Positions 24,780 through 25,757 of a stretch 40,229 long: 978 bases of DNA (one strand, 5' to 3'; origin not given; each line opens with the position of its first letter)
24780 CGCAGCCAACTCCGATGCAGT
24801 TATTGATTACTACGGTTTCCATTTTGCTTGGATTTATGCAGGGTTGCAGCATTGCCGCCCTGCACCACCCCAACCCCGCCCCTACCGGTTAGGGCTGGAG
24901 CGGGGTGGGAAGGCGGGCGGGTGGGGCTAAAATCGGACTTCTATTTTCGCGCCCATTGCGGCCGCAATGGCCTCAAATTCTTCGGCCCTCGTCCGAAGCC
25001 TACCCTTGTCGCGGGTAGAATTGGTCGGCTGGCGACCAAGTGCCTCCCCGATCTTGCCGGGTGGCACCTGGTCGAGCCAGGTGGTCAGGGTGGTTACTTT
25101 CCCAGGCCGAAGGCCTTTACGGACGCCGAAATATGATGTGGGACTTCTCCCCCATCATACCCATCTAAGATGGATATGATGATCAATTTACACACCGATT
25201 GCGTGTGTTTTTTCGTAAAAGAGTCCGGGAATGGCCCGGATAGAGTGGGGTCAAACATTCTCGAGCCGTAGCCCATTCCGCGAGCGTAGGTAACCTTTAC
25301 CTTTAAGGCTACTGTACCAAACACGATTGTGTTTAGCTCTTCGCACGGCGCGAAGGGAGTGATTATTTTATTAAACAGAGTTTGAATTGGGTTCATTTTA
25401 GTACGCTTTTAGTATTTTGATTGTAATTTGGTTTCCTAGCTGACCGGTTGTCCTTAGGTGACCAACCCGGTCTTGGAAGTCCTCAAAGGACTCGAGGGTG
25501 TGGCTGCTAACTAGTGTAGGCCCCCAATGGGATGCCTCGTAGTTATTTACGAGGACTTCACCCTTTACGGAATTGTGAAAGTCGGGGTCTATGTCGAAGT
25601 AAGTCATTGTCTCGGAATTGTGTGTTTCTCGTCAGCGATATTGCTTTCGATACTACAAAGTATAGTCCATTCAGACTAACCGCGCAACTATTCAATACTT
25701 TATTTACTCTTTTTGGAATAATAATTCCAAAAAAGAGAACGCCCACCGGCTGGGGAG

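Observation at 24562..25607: Minus-strand, AT-richer accessory island splitting the head module: uncharacterised 3-4 gene cassette with an HTH remnant (candidate defence, exclusion or TA-like system)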

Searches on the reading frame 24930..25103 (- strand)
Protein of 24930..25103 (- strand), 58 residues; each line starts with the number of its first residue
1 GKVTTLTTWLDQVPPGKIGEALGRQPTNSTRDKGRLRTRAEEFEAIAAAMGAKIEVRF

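Call 36: find_related_loci(query=A1, collection=viral_contigs, flank=4000)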
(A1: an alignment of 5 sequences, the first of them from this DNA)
Query A1 (58 aa) in viral_contigs; peptide patterns used: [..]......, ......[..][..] (x = any residue, [..] = any of these).
109 stretches matched a pattern; 5 encode a relative of the query (tblastn E <= 1e-3); 5 distinct loci.
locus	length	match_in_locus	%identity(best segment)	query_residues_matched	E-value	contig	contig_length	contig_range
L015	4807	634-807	97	1-58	3e-35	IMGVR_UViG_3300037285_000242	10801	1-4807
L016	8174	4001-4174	98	1-58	2e-35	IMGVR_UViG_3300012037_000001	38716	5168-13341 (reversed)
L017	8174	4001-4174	98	1-58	2e-35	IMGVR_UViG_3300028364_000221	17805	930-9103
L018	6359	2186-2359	97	1-58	3e-34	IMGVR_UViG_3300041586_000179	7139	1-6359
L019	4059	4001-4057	100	1-19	2e-9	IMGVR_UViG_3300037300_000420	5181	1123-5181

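Call 37: find_related_loci(query=A1, collection=metagenome_contigs, flank=4000)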
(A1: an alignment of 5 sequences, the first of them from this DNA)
Query A1 (58 aa) in metagenome_contigs; peptide patterns used: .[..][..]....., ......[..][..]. (x = any residue, [..] = any of these).
599 stretches matched a pattern, but none encodes a relative of the query by tblastn (E <= 1e-3).

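Call 38: find_related_loci(query=A1, collection=genome_contigs, flank=6000)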
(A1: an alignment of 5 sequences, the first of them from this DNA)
Query A1 (58 aa) in genome_contigs; peptide patterns used: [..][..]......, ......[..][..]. (x = any residue, [..] = any of these).
474 stretches matched a pattern, but none encodes a relative of the query by tblastn (E <= 1e-3).

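Call 41: search_solved_structures(query=A1, max_evalue=10, show_alignments=2)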
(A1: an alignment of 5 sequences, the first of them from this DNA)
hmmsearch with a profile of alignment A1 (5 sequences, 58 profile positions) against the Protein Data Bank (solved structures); distinct sequences matched with E-value up to 10: 3.
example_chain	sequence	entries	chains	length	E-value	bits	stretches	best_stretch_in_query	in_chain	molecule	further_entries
9h91_M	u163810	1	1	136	0.26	14.9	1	8-41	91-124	50S ribosomal protein L16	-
4imp_A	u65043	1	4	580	0.94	13.1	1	6-28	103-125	Polyketide synthase extender modules 3-4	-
1mfq_C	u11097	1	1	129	1.1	12.9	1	15-51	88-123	signal recognition particle 54kDa protein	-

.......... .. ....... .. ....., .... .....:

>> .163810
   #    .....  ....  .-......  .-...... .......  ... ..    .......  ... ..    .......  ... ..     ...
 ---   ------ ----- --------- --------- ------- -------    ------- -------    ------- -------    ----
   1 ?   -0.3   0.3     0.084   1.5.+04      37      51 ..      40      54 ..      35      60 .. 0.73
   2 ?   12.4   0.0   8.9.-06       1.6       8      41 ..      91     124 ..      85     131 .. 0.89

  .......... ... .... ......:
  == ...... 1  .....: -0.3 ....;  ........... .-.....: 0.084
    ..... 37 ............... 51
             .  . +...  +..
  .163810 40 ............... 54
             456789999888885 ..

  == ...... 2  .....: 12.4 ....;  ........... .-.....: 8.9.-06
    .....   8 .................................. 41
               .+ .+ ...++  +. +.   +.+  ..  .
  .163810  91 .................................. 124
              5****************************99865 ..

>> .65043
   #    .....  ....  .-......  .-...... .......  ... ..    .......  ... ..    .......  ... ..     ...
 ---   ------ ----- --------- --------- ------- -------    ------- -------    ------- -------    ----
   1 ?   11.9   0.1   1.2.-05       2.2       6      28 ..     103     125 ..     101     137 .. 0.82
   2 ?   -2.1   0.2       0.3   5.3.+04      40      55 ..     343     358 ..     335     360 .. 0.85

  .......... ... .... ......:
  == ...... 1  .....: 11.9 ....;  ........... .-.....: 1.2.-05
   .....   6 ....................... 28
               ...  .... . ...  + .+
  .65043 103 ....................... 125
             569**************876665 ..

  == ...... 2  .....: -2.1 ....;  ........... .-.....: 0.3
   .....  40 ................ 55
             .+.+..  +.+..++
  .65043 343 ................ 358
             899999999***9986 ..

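Call 51: predict_structure(alignment_id=A3)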
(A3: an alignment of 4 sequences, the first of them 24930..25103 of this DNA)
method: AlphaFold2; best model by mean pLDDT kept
length: 58 residues; sequences in the alignment: 4
mean_pLDDT: 81.8   pTM: 0.60
mean pLDDT of the five models: 81.8, 81.8, 81.0, 74.2, 71.2
residues with pLDDT >= 90: 10; 70-90: 41; 50-70: 7; < 50: 0
segments of 3 or more residues with pLDDT < 50: none
pLDDT, mean of each block of 10 residues (from residue 1): 80 83 71 85 91 81
secondary structure, 60 per line:
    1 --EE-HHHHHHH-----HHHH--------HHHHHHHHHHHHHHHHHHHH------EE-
elements in order: H6-12 H18-21 H30-49

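Call 53: fold_search(model_id=the predicted structure, library=pdb)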
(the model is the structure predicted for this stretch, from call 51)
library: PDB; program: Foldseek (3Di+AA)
matches with E <= 10: 19; with E <= 0.001: 0
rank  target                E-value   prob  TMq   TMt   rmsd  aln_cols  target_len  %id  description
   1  4cb0_B                2.0e+00  0.11  0.29  0.10   6.2        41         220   24  Crystal structure of CpxAHDC in complex with ATP (hexagonal form) (released 2014-02-12)
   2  5lfk_B                3.4e+00  0.08  0.29  0.09   6.3        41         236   24  Crystal structure of CpxAHDC (hemiphosphorylated form) (released 2017-06-07)
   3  4biz_B                4.8e+00  0.06  0.29  0.10   6.5        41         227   24  Crystal structure of CpxAHDC (orthorhombic form 2) (released 2014-04-23)
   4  9lh0_B                5.5e+00  0.05  0.34  0.29  10.7        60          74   20  High-resolution crystal structure of an isoform of Chitin Binding Protein from Iberis umbellata L. (released 2025-03-19)
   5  9v6z_B                5.9e+00  0.04  0.34  0.29  10.7        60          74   20  Crystal structure of Isoform Chitin Binding Protein from Iberis umbellata L. (released 2025-06-11)
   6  4lw4_C                6.3e+00  0.04  0.30  0.15   5.1        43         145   14  Structural changes during cysteine desulfurase CsdA and sulfur-acceptor CsdE interactions provide insight into the tra (released 2013-08-07)
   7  9r2z_B                6.8e+00  0.10  0.46  0.37   2.9        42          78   12  RptR transcriptional repressor (released 2025-07-23)
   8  4nb5_D                7.8e+00  0.08  0.43  0.19   5.5        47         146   23  Crystal Structure of a transcriptional regulator (released 2014-04-23)
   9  8uhe_L                7.8e+00  0.04  0.32  0.16   5.7        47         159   21  Structure of the far-red light-absorbing allophycocyanin core expressed during FaRLiP (released 2024-01-03)
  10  2kvd_MODEL_1_A        7.8e+00  0.03  0.32  0.15   9.4        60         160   15  Mesencephalic astrocyte-derived neurotrophic factor (MANF) (released 2010-11-03)
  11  2j37_W                8.3e+00  0.10  0.52  0.08   3.3        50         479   22  MODEL OF MAMMALIAN SRP BOUND TO 80S RNCS (released 2006-11-08)
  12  5zhy_F                8.9e+00  0.04  0.32  0.24   6.4        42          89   17  Structural characterization of the HCoV-229E fusion core (released 2018-06-06)
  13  8uhe_B                8.9e+00  0.04  0.32  0.15   5.8        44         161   23  Structure of the far-red light-absorbing allophycocyanin core expressed during FaRLiP (released 2024-01-03)
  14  2rnj_MODEL_1_A        8.9e+00  0.04  0.33  0.31   3.6        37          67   11  NMR Structure of The S. Aureus VraR DNA Binding Domain (released 2008-01-22)
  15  5tjf_B                8.9e+00  0.04  0.34  0.16   5.6        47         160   19  The crystal structure of Allophycocyanin from the red algae Gracilaria chilensis (released 2017-05-24)
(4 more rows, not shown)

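Call 71: fold_search(model_id=the predicted structure, library=viral)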
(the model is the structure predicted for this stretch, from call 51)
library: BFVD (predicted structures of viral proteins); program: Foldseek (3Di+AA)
matches with E <= 10: 59; with E <= 0.001: 0
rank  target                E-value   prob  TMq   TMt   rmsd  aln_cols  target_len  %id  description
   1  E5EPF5                8.2e-01  0.30  0.44  0.38   6.7        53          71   19  Uncharacterized protein [Acinetobacter phage Acj9]
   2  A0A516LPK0            8.7e-01  0.14  0.31  0.13   5.7        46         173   24  (no name in the UniProt tables at hand)
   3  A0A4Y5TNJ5            2.3e+00  0.11  0.40  0.24   8.1        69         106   17  Uncharacterized protein [Pseudomonas virus PBPA162]
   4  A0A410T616            2.8e+00  0.08  0.38  0.27   7.5        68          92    9  Uncharacterized protein [Acinetobacter phage Henu6]
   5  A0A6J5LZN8            3.2e+00  0.08  0.40  0.08   7.0        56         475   25  Uncharacterized protein [uncultured Caudovirales phage]
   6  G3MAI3                3.4e+00  0.08  0.39  0.34   7.9        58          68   14  Gp442 [Bacillus phage G]
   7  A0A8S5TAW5            4.0e+00  0.12  0.43  0.42   4.9        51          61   14  Uncharacterized protein [Siphoviridae sp. ctmHK36]
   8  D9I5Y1                4.5e+00  0.12  0.49  0.36   6.3        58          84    5  Uncharacterized protein [Acinetobacter phage 133]
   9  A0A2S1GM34            4.5e+00  0.08  0.40  0.33   7.1        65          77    9  Uncharacterized protein [Erwinia phage Cronus]
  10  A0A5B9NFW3            4.9e+00  0.11  0.43  0.43   6.4        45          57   18  (no name in the UniProt tables at hand)
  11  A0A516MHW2            5.2e+00  0.09  0.38  0.25   2.6        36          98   17  (no name in the UniProt tables at hand)
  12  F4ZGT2                5.2e+00  0.09  0.41  0.10   7.5        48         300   17  (no name in the UniProt tables at hand)
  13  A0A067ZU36            5.2e+00  0.08  0.38  0.07   5.0        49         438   12  (no name in the UniProt tables at hand)
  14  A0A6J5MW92            5.2e+00  0.07  0.43  0.32   6.8        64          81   20  Uncharacterized protein [uncultured Caudovirales phage]
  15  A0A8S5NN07            5.2e+00  0.06  0.30  0.21   3.1        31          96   26  Uncharacterized protein [Siphoviridae sp. ctQU013]
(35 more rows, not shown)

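Call 106: search_solved_structures(query=A9, max_evalue=10, show_alignments=3)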
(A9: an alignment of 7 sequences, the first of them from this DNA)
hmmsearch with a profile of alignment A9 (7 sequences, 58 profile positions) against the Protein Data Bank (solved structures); distinct sequences matched with E-value up to 10: 3.
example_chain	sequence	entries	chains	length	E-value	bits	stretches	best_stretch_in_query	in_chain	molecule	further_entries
2wb9_A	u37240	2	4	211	0.8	13.4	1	4-41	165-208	GLUTATHIONE TRANSFERASE SIGMA CLASS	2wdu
3gaa_A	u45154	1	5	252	1.9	12.2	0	5-26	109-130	uncharacterized protein Ta1441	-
4c7n_B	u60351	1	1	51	8.5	10.1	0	27-46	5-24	SYNTHETIC ALPHA-HELIX, IM10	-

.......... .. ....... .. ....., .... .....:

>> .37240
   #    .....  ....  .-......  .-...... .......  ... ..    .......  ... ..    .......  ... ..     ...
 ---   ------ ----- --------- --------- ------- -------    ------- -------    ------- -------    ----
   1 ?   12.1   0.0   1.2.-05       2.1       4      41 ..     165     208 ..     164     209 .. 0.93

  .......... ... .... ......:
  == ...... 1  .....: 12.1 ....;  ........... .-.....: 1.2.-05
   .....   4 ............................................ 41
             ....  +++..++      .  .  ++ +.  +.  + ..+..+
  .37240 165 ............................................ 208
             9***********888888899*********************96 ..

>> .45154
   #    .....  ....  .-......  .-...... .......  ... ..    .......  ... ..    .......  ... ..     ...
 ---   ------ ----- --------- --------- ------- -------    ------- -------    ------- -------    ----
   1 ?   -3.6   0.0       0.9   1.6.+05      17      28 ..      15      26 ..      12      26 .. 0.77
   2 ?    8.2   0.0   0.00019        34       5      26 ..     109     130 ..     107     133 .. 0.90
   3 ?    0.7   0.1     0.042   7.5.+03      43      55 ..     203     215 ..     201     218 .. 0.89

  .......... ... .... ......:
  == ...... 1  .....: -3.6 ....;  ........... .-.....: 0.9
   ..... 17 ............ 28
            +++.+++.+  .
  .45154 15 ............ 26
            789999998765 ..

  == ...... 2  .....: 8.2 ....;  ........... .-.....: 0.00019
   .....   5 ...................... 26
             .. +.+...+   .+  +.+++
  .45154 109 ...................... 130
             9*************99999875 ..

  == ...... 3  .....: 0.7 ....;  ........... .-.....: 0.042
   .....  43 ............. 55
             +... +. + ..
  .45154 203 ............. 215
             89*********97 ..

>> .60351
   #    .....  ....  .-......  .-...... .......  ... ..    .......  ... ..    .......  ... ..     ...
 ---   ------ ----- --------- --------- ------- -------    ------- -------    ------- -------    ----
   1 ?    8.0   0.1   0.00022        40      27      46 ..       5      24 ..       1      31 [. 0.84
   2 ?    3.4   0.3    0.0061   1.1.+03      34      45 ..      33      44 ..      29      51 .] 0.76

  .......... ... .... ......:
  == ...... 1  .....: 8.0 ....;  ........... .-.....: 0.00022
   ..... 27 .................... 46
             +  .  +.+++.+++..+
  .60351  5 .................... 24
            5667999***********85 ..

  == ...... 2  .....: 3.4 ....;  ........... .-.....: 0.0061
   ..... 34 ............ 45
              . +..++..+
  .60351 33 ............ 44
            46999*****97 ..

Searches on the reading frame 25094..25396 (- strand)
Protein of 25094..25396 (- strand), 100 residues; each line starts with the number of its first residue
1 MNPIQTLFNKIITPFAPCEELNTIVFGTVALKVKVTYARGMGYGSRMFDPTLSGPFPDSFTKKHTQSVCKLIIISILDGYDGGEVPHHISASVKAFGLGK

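Call 9: search_protein_families(library=pfam, max_evalue=1, proteins=[window:25094-25396:-])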
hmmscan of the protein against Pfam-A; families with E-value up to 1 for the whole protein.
window:25094-25396:- (100 aa): 0 families

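Call 10: search_protein_families(library=phrogs, max_evalue=0.1, proteins=[window:25094-25396:-])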
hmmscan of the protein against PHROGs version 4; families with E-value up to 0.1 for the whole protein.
window:25094-25396:- (100 aa): 0 families

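Call 15: find_homologous_proteins(query=window:25094-25396:-, max_evalue=0.01)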
Query window:25094-25396:- (100 aa): 1 proteins with E <= 0.01 among 4 candidates.
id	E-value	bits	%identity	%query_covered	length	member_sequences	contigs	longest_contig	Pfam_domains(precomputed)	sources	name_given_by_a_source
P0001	2.4e-58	212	95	100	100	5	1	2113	-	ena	-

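Call 54: search_protein_families(library=padloc, max_evalue=1, proteins=[window:25094-25396:-])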
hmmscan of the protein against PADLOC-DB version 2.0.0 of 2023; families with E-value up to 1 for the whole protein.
window:25094-25396:- (100 aa): 0 families

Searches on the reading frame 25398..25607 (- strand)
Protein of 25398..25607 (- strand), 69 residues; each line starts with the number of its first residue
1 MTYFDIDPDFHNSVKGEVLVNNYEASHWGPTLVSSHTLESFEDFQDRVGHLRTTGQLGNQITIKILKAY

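Call 9: search_protein_families(library=pfam, max_evalue=1, proteins=[window:25398-25607:-])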
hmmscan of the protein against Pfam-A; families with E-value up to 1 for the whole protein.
window:25398-25607:- (69 aa): 0 families

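Call 10: search_protein_families(library=phrogs, max_evalue=0.1, proteins=[window:25398-25607:-])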
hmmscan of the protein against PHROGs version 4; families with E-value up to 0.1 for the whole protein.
window:25398-25607:- (69 aa): 0 families

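Call 33: search_protein_representatives(protein=window:25398-25607:-)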
Query: 69 residues. Proteins with E-value up to 0.001 (for the whole library): 5; up to 1e-10: 1; up to 1e-30: 1. The best 5 are listed.
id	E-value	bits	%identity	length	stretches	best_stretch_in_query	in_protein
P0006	1.1e-36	139.4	97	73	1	1-69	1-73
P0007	2.0e-07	47.0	33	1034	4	4-63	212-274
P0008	2.2e-04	37.4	37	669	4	40-66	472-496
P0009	4.4e-04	36.4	35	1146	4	33-64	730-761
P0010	8.4e-04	35.6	-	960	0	-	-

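Call 34: search_protein_families(library=pfam, max_evalue=0.01, proteins=[P0007, P0008, P0009, P0010])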
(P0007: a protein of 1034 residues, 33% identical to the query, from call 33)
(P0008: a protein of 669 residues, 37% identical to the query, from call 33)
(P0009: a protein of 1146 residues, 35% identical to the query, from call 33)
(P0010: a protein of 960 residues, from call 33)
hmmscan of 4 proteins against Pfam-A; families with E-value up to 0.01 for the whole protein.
P0007 (1034 aa): 8 families
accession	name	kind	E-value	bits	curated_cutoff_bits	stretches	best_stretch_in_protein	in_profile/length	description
PF18590.6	IMP2_N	-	3.1e-11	44.1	25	0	440-479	6-46/89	Immune Mapped Protein 2 (IMP2) N-terminal domain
PF20980.2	lpg1496_N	-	2.5e-08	34.4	27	0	520-589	42-112/134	lpg1496 N-terminal domain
PF17678.7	Glyco_hydro_92N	-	4.5e-06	27.1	34.5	0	831-868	123-160/236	Glycosyl hydrolase family 92 N-terminal domain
PF09260.17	A_amylase_dom_C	-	9.2e-06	26.3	24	0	955-994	10-52/90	Alpha-amylase, domain C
PF12123.13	CBD_PlyG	-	0.00014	21.9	28.2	0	63-78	24-39/44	PlyG Cell wall binding domain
PF00629.30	MAM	-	0.00018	21.8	26.4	0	40-158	36-158/158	MAM domain, meprin/A5/mu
PF17483.7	TbpB_C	-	0.00024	21.8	25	0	8-72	18-74/98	C-lobe handle domain of Tf-binding protein B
PF04270.18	Strep_his_triad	-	0.0051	17.2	27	0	412-434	6-28/52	Streptococcal histidine triad protein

P0008 (669 aa): 0 families

P0009 (1146 aa): 7 families
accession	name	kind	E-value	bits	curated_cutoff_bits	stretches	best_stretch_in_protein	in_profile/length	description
PF17936.7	Big_6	-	5.9e-140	456.3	27.6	9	732-812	1-83/83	Bacterial Ig domain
PF19077.6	Big_13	-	3.6e-14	53.5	27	0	988-1057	22-97/102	Bacterial Ig-like domain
PF03785.20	Peptidase_C25_C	-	6.4e-11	42.4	25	0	421-465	25-68/79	Peptidase family C25, C terminal ig-like domain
PF12245.14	Big_3_2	-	2.3e-07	31.4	23.3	0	782-810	89-119/122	Bacterial Ig-like domain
PF22318.1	DUF6971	-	6e-07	29.9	27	0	627-684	31-84/89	Domain of unknown function (DUF6971)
PF23722.1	Beta-sand_DEX1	-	2.3e-06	28.6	27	0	756-801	41-88/99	DEX1 beta-sandwich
PF01717.24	Meth_synt_2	-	2.4e-06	27.5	21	0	727-745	265-283/324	Cobalamin-independent synthase, Catalytic domain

P0010 (960 aa): 3 families
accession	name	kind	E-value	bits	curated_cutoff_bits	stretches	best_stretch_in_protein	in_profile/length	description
PF15656.11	Tox-HDC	-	1.4e-10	41.9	21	0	111-150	31-70/130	Toxin with a H, D/N and C signature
PF00309.25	Sigma54_AID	-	2.5e-06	27.7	23.8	0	319-338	4-23/46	Sigma-54 factor, Activator interacting domain (AID)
PF18923.6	DUF5673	-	0.0043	17.4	26.7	0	86-97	9-20/66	Domain of unknown function (DUF5673)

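Call 54: search_protein_families(library=padloc, max_evalue=1, proteins=[window:25398-25607:-])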
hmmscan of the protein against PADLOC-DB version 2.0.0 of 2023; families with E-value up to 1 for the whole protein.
window:25398-25607:- (69 aa): 1 family
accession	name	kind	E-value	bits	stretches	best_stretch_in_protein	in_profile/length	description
PDLC04356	PDC-M04B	-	0.026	12.3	1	26-50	3-27/176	-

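Call 84: search_protein_families(library=ncbifam, max_evalue=1, proteins=[window:25398-25607:-])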
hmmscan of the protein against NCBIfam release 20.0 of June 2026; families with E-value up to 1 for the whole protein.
window:25398-25607:- (69 aa): 0 families
